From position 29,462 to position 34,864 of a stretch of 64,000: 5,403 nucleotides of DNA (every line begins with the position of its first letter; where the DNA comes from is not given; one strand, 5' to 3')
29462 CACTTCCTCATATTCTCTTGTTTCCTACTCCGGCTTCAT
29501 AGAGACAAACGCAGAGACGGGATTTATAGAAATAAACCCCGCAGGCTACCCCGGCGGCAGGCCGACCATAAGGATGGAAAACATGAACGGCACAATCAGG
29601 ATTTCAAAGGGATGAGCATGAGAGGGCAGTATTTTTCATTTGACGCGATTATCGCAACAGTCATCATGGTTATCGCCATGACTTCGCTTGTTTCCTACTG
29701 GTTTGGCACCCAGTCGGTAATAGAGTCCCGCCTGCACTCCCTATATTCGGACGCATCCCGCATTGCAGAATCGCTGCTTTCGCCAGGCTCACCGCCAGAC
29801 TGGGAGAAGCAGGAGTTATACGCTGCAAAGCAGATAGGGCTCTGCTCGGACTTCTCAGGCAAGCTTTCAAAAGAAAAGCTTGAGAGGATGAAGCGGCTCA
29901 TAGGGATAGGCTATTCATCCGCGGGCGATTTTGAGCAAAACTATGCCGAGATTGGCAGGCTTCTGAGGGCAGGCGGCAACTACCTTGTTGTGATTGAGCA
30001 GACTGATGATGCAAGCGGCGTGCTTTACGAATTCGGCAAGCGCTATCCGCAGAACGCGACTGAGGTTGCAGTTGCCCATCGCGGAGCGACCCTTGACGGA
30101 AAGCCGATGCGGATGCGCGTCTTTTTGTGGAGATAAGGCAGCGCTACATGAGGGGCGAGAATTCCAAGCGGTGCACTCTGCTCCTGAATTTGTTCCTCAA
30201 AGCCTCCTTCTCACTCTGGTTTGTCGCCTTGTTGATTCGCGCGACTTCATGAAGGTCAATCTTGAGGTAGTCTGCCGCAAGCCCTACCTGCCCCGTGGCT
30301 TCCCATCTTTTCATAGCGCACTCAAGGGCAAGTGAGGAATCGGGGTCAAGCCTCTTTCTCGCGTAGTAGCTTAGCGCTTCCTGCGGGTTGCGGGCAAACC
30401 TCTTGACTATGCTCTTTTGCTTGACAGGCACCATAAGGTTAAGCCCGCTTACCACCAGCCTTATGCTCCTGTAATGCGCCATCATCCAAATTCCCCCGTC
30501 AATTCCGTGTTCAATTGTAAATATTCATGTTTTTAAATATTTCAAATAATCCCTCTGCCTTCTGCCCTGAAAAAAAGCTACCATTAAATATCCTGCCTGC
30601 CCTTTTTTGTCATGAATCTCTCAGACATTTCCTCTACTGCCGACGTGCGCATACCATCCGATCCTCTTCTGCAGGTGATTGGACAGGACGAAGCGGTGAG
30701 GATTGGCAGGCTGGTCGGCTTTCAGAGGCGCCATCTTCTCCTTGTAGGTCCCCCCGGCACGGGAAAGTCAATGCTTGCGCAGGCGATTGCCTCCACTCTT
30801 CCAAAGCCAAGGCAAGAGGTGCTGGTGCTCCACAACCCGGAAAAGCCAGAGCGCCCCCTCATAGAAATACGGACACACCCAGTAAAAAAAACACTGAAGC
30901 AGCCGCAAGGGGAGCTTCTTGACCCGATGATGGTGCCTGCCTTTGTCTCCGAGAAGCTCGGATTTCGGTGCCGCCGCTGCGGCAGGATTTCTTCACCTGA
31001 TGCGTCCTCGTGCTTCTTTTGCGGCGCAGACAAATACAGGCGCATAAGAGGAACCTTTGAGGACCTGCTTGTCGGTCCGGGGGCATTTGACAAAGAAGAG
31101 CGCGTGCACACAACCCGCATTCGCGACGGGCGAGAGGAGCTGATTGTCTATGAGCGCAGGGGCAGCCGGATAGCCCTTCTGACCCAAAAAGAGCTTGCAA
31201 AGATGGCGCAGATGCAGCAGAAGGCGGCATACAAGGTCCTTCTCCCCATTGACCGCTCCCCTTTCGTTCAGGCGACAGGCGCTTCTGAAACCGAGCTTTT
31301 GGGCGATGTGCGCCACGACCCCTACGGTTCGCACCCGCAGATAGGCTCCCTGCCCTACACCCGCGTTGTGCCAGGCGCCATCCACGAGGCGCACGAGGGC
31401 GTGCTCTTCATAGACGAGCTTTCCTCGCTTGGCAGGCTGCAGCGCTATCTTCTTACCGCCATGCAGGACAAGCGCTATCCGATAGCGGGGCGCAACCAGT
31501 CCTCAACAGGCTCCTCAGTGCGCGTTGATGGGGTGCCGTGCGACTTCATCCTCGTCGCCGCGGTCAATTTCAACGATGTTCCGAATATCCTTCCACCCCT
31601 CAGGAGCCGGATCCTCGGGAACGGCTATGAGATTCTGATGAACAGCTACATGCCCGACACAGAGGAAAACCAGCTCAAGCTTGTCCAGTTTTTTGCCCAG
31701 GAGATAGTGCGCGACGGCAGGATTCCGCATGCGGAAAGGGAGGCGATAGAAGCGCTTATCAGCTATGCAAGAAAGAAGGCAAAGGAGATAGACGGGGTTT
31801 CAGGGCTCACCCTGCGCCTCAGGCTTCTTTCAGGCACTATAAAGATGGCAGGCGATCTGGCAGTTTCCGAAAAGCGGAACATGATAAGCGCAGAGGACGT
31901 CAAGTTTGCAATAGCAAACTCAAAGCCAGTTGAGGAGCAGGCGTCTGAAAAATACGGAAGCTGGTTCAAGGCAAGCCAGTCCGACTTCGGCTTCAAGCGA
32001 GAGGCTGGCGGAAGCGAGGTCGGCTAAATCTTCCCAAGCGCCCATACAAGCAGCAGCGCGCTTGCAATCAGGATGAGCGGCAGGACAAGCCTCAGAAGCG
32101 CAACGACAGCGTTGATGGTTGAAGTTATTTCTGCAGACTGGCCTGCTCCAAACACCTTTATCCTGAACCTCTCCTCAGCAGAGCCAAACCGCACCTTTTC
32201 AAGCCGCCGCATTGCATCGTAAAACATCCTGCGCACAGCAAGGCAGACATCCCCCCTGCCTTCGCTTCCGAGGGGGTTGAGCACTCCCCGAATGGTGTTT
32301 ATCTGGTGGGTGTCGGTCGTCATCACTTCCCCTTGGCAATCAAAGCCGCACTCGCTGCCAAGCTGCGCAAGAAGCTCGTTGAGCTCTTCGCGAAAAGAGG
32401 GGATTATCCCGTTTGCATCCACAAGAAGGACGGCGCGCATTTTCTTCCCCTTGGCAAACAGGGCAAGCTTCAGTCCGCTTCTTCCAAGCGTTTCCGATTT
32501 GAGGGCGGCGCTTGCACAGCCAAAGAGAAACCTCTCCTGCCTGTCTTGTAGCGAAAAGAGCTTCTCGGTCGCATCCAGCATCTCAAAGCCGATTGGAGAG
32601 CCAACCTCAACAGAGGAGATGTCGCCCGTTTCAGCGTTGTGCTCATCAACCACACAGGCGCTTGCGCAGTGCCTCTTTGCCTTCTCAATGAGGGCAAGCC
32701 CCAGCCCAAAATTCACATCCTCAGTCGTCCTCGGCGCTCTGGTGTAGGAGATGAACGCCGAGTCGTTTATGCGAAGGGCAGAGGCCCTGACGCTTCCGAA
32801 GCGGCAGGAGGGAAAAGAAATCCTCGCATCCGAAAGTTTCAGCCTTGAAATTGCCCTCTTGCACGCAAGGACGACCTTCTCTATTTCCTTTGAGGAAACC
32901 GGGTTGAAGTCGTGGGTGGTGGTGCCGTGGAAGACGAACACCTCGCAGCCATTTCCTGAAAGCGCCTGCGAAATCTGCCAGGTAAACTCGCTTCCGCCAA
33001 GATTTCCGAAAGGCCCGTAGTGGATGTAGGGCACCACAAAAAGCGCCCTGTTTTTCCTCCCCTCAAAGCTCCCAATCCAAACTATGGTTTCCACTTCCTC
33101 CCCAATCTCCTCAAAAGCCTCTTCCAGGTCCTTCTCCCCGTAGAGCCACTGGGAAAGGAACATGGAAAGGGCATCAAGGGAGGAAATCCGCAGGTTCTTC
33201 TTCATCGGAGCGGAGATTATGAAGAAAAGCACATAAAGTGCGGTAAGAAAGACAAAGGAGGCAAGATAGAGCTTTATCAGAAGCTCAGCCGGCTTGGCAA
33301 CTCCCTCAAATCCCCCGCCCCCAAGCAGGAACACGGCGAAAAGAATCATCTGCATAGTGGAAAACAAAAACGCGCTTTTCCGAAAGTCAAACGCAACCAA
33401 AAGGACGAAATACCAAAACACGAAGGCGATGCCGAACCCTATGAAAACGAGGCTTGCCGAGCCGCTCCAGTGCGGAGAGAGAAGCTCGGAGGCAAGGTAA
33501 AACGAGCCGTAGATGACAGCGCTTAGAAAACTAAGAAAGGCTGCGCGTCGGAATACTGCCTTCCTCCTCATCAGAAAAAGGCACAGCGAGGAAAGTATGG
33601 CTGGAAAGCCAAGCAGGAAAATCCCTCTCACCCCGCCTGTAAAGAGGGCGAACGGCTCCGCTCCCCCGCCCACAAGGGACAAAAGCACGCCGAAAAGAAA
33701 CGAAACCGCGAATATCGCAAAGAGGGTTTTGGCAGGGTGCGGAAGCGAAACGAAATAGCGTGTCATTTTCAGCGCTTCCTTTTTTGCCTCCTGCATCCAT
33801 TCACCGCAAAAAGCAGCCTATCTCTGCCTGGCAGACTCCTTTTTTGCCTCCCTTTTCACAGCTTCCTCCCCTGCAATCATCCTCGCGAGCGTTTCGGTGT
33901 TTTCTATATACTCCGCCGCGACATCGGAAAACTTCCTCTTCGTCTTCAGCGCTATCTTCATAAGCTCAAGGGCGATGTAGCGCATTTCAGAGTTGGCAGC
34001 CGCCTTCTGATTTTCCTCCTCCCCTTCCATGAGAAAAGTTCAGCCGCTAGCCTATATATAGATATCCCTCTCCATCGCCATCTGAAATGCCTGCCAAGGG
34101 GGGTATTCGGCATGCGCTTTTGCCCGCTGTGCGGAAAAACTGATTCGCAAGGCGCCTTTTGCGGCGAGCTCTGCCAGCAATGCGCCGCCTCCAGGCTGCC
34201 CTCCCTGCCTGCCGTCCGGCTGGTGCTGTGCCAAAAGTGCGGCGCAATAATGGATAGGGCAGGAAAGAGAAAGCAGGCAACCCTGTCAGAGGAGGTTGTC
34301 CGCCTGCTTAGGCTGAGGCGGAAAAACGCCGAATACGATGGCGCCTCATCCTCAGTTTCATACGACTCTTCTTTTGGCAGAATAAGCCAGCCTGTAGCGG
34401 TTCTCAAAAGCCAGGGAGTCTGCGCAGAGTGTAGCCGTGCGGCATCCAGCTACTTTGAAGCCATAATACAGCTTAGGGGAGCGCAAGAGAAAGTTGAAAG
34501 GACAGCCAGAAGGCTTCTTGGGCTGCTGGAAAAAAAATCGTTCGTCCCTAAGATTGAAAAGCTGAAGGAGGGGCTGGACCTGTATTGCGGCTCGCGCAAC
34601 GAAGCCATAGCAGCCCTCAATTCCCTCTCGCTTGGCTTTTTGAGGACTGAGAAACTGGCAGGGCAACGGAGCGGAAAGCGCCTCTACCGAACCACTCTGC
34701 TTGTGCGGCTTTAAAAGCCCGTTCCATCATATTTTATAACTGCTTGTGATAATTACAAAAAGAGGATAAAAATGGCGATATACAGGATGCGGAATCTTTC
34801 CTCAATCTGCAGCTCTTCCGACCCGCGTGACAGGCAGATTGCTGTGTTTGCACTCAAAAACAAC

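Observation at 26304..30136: Five translationally coupled prepilin-like genes with unrecognisable mature domains: candidate uncharacterised archaeal pilus/pseudopilus module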

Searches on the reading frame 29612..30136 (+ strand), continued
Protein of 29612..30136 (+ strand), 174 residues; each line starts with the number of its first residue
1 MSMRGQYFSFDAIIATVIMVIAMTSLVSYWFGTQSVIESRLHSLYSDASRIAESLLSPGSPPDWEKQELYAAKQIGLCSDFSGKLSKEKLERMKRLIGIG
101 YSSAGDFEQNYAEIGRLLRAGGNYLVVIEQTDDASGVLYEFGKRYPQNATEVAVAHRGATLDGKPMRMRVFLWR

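Call 99: find_encoding_contigs(protein=P0363, flank=8000, max_places=1)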
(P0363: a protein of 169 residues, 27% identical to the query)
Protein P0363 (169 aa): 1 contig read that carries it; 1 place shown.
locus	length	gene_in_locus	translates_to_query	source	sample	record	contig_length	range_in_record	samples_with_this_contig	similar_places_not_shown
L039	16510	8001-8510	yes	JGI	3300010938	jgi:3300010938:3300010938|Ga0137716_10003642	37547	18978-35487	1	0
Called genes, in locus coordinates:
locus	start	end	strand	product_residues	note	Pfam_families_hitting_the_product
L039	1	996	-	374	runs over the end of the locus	PF01966:HD, PF19276:HD_assoc_2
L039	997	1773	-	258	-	-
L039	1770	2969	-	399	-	PF05673:DUF815 (weak), PF00931:NB-ARC (weak), PF01637:ATPase_2 (weak), PF13191:AAA_16 (weak), PF13401:AAA_22, PF22606:Cdc6-ORC-like_ATPase_lid (weak), PF22703:Cdc6_lid, PF09079:WHD_Cdc6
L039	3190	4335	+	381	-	-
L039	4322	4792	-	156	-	PF13412:HTH_24, PF01047:MarR, PF12840:HTH_20 (weak), PF13404:HTH_AsnC-type, PF01037:AsnC_trans_reg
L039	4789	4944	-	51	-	-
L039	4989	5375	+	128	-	-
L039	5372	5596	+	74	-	-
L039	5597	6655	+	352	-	-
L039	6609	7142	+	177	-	-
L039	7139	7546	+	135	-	-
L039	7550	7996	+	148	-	-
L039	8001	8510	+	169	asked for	PF23958:DUF7287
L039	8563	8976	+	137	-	PF09685:MamF_MmsF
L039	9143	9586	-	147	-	-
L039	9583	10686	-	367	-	PF00571:CBS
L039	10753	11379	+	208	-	PF02616:SMC_ScpA (faint)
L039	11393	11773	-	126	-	PF04472:SepF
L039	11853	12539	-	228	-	PF06745:ATPase, PF23442:DUF7125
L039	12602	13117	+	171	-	-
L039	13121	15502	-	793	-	PF00133:tRNA-synt_1, PF01406:tRNA-synt_1e (faint), PF09334:tRNA-synt_1g, PF08264:Anticodon_1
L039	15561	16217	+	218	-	PF00730:HhH-GPD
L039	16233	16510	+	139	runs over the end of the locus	PF00075:RNase_H, PF13456:RVT_3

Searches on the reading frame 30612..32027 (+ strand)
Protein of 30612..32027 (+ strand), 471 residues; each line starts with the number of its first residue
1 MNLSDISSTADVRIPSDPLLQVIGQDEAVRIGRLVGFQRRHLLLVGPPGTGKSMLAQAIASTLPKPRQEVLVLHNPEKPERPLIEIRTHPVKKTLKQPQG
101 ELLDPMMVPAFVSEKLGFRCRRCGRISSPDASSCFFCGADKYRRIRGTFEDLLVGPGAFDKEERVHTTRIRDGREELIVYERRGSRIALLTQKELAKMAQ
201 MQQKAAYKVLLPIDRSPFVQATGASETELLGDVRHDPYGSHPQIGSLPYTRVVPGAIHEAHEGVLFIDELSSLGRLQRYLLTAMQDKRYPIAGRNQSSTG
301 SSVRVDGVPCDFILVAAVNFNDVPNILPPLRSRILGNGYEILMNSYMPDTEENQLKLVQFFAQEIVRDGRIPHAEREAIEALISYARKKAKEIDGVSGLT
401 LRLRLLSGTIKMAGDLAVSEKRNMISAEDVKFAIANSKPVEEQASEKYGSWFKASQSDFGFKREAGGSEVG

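Call 6: search_protein_families(library=pfam, proteins=[window:30612-32027:+], max_evalue=0.001)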
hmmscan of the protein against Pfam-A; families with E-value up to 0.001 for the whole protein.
window:30612-32027:+ (471 aa): 11 families
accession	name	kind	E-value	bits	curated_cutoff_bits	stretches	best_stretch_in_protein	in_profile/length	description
PF01078.27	Mg_chelatase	-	1.3e-14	54.6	20.3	2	20-69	3-52/207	Magnesium chelatase, subunit ChlI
PF07728.20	AAA_5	-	7e-09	36.3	22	1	41-71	1-32/139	AAA domain (dynein-related subfamily)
PF00158.32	Sigma54_activat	-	1.2e-08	35.2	20.2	1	254-298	86-131/168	Sigma-54 interaction domain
PF00004.35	AAA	-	1.8e-08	35.3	21.2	1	42-64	1-23/131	ATPase family associated with various cellular activities (AAA)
PF00493.29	MCM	-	6.2e-06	25.9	23.3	0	213-288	81-149/224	MCM P-loop domain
PF05496.18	RuvB_N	-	1.1e-05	25.7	27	0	40-63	34-57/159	Holliday junction DNA helicase RuvB P-loop domain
PF13401.12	AAA_22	-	2.4e-05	25.1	27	1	38-79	4-47/130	AAA domain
PF13191.12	AAA_16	-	6.4e-05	23.9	32.6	1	38-73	23-58/167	AAA ATPase domain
PF20030.5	bpMoxR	-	0.00021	20.9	27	1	22-65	14-57/205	MoxR domain in the MoxR-vWA-beta-propeller ternary systems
PF20720.3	nSTAND3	-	0.00043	20.4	27.2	1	39-80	17-58/155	Novel STAND NTPase 3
PF01057.23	Parvo_NS1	-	0.00057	19.4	20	1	36-65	110-139/271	Parvovirus non-structural protein NS1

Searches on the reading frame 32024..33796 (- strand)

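Call 6: search_protein_families(library=pfam, proteins=[window:32024-33796:-], max_evalue=0.001)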
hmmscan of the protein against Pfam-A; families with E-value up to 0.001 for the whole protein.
window:32024-33796:- (590 aa): 1 family
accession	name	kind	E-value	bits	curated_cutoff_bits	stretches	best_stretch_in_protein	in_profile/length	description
PF09843.14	DUF2070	-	4.6e-112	375.6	30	1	10-582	3-560/561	Predicted membrane protein (DUF2070)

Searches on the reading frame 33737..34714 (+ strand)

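Call 6: search_protein_families(library=pfam, proteins=[window:33737-34714:+], max_evalue=0.001)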
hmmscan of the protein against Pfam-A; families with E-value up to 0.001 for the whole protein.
window:33737-34714:+ (325 aa): 1 family
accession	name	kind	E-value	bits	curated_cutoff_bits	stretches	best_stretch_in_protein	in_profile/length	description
PF04981.18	NMD3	-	1.1e-22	81.1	24.9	1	129-325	1-243/243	NMD3 family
